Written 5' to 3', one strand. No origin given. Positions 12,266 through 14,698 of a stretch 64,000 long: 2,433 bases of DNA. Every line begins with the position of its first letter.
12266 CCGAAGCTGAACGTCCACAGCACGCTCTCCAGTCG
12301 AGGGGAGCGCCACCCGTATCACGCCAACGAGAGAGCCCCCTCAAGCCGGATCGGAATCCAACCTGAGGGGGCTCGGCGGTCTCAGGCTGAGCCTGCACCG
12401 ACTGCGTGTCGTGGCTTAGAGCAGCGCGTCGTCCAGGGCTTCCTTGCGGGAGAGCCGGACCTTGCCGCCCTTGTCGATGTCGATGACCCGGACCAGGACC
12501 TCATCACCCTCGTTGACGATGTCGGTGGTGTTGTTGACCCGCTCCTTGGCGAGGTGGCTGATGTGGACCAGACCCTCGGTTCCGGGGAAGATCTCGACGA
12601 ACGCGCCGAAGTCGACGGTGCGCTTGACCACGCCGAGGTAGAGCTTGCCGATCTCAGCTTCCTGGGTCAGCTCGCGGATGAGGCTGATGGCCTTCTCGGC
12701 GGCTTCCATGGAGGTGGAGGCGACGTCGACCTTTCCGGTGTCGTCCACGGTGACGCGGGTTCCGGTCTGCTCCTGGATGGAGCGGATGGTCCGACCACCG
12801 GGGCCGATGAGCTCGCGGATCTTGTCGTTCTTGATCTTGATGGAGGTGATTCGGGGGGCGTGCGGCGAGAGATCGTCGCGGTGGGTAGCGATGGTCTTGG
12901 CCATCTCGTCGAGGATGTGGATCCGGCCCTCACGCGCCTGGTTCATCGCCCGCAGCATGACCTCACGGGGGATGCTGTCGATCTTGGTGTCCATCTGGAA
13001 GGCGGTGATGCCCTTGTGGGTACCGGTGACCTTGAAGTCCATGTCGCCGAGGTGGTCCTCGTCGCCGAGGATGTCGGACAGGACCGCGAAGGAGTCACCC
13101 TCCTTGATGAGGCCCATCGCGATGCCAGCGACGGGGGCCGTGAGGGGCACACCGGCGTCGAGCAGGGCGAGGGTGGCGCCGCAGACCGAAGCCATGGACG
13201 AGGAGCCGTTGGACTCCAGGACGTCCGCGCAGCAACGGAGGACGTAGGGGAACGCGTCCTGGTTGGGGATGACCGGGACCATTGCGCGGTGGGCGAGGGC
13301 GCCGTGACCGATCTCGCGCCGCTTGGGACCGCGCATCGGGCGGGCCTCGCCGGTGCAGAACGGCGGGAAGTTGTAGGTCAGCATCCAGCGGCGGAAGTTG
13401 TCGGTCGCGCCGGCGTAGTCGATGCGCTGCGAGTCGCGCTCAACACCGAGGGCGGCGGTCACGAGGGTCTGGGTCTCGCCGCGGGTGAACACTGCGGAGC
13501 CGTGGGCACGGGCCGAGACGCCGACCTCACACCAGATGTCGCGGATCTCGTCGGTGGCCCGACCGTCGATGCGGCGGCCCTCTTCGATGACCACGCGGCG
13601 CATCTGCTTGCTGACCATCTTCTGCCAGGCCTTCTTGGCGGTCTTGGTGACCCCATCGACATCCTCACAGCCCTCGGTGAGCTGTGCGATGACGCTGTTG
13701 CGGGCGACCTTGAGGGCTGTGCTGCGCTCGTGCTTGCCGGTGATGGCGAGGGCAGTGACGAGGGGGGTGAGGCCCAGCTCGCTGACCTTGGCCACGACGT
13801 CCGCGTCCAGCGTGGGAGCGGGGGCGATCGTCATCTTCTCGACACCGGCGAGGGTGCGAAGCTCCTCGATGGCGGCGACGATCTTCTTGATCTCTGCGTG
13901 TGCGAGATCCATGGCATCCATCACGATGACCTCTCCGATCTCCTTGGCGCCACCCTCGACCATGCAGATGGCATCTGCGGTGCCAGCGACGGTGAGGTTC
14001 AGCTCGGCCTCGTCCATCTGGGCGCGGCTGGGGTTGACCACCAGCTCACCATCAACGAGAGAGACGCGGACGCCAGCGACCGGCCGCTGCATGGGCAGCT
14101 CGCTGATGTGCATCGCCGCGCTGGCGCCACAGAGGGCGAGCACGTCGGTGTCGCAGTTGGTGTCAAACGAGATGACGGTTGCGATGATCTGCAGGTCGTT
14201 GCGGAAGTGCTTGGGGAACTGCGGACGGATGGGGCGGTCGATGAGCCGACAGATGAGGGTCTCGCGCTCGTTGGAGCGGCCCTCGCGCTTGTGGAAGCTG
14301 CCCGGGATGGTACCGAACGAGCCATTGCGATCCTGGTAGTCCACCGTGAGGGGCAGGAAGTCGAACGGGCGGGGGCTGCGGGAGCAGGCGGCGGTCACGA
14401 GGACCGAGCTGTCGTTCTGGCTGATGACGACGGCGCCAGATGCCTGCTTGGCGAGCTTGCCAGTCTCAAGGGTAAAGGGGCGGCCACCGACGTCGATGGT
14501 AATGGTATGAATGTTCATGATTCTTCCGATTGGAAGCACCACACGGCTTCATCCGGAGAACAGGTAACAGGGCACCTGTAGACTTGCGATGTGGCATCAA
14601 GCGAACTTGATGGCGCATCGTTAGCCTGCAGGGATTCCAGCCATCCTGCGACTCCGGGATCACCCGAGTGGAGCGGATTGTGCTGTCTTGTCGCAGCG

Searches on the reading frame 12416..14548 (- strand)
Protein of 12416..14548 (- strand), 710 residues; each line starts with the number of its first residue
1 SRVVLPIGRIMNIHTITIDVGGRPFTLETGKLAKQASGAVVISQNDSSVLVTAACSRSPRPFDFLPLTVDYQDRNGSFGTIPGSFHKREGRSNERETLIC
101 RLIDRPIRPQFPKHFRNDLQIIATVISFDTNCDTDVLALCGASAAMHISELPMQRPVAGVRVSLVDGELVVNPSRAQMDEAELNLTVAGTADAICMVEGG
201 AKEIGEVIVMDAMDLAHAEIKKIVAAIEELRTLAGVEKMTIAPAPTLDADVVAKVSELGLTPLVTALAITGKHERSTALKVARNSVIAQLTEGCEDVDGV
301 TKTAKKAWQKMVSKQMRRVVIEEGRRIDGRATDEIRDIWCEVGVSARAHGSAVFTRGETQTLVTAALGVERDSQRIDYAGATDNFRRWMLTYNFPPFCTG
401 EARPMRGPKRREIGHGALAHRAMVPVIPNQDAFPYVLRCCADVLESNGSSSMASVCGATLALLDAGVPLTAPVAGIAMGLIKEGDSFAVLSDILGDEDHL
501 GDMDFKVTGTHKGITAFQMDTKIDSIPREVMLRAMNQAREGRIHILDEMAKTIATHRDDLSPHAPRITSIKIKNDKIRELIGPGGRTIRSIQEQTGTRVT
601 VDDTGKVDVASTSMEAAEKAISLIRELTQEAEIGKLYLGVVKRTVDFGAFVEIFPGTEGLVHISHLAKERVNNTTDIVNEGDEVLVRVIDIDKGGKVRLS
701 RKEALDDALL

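Call 62: search_protein_families(library=pfam, proteins=[window:12416-14548:-], max_evalue=0.001)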
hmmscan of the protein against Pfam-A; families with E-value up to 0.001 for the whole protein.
window:12416-14548:- (710 aa): 6 families
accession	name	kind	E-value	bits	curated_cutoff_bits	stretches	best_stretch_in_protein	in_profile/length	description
PF01138.27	RNase_PH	-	1.4e-54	184.5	25.5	2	334-468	1-130/130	3' exoribonuclease family, domain 1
PF03725.20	RNase_PH_C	-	5.6e-22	77.9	20.8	2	156-218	2-66/67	3' exoribonuclease family, domain 2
PF00575.29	S1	-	1.3e-15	57.9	22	1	631-702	2-74/74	S1 RNA binding domain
PF03726.19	PNPase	-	4.1e-12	46.8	24.6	1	251-330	2-80/81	Polyribonucleotide nucleotidyltransferase, RNA binding domain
PF00013.35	KH_1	-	5.1e-11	42.6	21.5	1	568-626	2-66/66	KH domain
PF22675.2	KH-I_KHDC4-BBP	-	1.7e-05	25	30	1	577-625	8-57/76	KHDC4/BBP-like, KH-domain type I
